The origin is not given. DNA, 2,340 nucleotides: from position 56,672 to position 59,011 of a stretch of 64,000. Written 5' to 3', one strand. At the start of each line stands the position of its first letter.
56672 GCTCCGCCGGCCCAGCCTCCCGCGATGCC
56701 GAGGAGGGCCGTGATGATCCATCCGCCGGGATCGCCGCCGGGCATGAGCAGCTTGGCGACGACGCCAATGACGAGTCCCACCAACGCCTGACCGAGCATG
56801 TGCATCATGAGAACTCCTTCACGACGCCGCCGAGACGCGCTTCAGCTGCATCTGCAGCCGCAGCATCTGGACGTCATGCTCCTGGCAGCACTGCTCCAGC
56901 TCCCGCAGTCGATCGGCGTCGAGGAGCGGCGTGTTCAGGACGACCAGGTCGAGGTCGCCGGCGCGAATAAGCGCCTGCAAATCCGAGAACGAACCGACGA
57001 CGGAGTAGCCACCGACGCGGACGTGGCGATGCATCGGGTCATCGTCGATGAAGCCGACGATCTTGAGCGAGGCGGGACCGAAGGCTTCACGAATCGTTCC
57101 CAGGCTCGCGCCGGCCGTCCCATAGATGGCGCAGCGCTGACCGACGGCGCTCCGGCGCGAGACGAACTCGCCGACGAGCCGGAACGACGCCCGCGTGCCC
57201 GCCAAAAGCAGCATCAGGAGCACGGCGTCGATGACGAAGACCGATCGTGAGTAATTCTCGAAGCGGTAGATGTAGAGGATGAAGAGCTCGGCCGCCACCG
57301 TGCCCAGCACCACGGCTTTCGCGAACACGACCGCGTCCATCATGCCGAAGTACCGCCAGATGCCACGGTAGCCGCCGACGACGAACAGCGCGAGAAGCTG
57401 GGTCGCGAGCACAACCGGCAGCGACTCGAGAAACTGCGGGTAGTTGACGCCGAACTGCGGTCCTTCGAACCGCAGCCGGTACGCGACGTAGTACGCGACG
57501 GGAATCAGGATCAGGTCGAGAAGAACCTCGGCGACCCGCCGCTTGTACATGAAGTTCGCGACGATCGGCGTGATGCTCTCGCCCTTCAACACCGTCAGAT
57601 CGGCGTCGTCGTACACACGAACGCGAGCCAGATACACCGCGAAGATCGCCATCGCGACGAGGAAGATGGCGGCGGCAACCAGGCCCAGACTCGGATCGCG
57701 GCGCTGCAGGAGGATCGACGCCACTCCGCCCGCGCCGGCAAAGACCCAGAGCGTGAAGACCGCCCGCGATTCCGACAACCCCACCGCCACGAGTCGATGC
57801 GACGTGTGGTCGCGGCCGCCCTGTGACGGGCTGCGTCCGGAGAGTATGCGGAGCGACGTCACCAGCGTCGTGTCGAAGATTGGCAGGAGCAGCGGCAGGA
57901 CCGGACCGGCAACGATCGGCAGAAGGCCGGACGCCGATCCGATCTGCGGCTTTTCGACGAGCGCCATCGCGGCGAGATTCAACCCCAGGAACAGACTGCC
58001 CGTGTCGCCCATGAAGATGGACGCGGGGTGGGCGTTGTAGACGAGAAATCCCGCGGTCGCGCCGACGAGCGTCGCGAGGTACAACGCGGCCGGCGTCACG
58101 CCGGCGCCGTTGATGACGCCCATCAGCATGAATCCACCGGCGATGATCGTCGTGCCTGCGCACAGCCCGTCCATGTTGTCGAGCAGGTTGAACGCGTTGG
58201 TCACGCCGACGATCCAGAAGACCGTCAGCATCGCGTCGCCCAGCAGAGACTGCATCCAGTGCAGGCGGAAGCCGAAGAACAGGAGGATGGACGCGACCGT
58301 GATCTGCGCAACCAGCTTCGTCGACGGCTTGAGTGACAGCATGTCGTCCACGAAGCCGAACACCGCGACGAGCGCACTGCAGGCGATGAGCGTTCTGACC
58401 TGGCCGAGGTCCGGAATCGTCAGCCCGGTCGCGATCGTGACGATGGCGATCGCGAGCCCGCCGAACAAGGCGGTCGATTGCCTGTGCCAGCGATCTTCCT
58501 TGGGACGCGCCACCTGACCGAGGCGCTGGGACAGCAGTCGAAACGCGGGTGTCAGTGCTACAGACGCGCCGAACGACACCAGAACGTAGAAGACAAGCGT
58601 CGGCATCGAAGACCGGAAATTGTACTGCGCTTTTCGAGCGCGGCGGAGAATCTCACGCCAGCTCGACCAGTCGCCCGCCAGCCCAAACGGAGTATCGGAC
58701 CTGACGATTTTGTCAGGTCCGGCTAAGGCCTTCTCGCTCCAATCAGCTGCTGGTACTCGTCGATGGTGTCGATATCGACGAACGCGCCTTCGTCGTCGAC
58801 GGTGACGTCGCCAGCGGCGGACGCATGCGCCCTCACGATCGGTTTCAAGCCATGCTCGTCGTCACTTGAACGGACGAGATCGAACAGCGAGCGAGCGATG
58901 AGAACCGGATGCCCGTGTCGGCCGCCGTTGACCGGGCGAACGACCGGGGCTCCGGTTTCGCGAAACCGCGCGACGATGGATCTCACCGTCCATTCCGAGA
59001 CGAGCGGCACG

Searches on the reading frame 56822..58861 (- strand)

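Call 55: search_protein_families(library=pfam, proteins=[window:56822-58861:-], max_evalue=0.0001)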
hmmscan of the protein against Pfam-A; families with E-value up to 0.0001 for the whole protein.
window:56822-58861:- (680 aa): 2 families
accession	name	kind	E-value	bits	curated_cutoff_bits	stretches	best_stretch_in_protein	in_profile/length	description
PF00953.26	Glycos_transf_4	-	2.2e-32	112.7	27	1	158-302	4-158/160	Glycosyl transferase family 4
PF13727.12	CoA_binding_3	-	8.8e-11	42.6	25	1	504-665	14-170/175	CoA-binding domain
